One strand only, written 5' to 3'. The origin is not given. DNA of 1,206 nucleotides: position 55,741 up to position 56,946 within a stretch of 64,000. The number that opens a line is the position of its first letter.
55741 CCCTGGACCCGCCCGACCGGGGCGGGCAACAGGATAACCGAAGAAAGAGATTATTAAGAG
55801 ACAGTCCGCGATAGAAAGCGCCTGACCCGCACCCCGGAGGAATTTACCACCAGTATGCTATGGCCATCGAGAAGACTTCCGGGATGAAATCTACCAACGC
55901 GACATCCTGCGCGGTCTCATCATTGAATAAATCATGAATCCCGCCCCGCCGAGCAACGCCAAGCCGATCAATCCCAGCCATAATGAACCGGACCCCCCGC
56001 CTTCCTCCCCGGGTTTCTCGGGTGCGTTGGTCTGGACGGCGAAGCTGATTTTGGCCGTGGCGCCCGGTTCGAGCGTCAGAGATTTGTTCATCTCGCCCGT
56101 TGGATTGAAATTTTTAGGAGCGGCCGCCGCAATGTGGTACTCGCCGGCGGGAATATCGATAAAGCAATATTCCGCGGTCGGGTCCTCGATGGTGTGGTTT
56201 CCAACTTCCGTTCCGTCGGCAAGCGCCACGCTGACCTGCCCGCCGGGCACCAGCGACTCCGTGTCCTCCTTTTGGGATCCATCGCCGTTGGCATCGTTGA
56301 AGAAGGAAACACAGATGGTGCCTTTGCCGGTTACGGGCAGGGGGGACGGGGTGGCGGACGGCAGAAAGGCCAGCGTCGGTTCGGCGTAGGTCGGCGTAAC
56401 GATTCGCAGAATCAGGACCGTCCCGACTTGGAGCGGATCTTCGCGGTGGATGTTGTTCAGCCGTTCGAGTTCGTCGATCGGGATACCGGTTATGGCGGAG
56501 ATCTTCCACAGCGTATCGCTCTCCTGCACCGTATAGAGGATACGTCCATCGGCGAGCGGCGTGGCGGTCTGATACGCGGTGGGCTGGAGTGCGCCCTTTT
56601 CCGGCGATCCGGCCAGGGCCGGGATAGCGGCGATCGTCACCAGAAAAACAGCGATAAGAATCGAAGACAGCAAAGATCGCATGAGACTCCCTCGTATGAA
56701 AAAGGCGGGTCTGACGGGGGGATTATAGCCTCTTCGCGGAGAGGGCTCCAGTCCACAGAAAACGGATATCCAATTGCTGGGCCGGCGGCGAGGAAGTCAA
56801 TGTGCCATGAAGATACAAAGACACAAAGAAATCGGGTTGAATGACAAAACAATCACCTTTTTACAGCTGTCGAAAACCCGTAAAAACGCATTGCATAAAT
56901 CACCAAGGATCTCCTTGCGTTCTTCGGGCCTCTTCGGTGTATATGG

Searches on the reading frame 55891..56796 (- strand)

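Call 34: search_protein_families(library=ncbifam, proteins=[window:55891-56796:-], max_evalue=10)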
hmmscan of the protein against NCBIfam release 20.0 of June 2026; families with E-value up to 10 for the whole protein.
window:55891-56796:- (301 aa): 10 families
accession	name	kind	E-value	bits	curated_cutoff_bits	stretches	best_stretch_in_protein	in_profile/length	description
NF040883.1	amid_act_ActS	equivalog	4.5e-06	26.1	375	1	86-131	34-79/242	amidase activator ActS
NF042931.1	SAG1386_EF1546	equivalog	3.2e-05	24.1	80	1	86-125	110-152/158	SAG1386/EF1546 family surface-associated protein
NF041742.1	WGxxGxxG_fam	subfamily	0.0022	18.6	35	2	39-69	1-31/69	WGxxGxxG family protein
TIGR02899.1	spore_safA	subfamily_domain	0.0029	17.5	67.85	1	90-114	1-25/44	SafA/ExsA family spore coat assembly protein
NF008050.0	PRK10783.1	equivalog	0.012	13.9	508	1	70-131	330-388/457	murein transglycosylase D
NF008123.1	PRK10871.1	equivalog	0.019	14.4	311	1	88-130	107-149/365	murein hydrolase activator NlpD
NF004974.0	PRK06347.1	equivalog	0.098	11.6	701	1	87-126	481-519/592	1,4-beta-N-acetylmuramoylhydrolase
NF052398.1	Agg_Promo_Fact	equivalog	0.11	12.6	170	1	83-131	26-74/202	aggregation-promoting factor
NF012181.0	MSCRAMM_SdrD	exception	0.14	9.4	2500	1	166-234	689-755/1379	MSCRAMM family adhesin SdrD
NF033902.0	iso_D2_wall_anc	subfamily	5.1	5.7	95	1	262-290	504-537/540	SpaH/EbpB family LPXTG-anchored major pilin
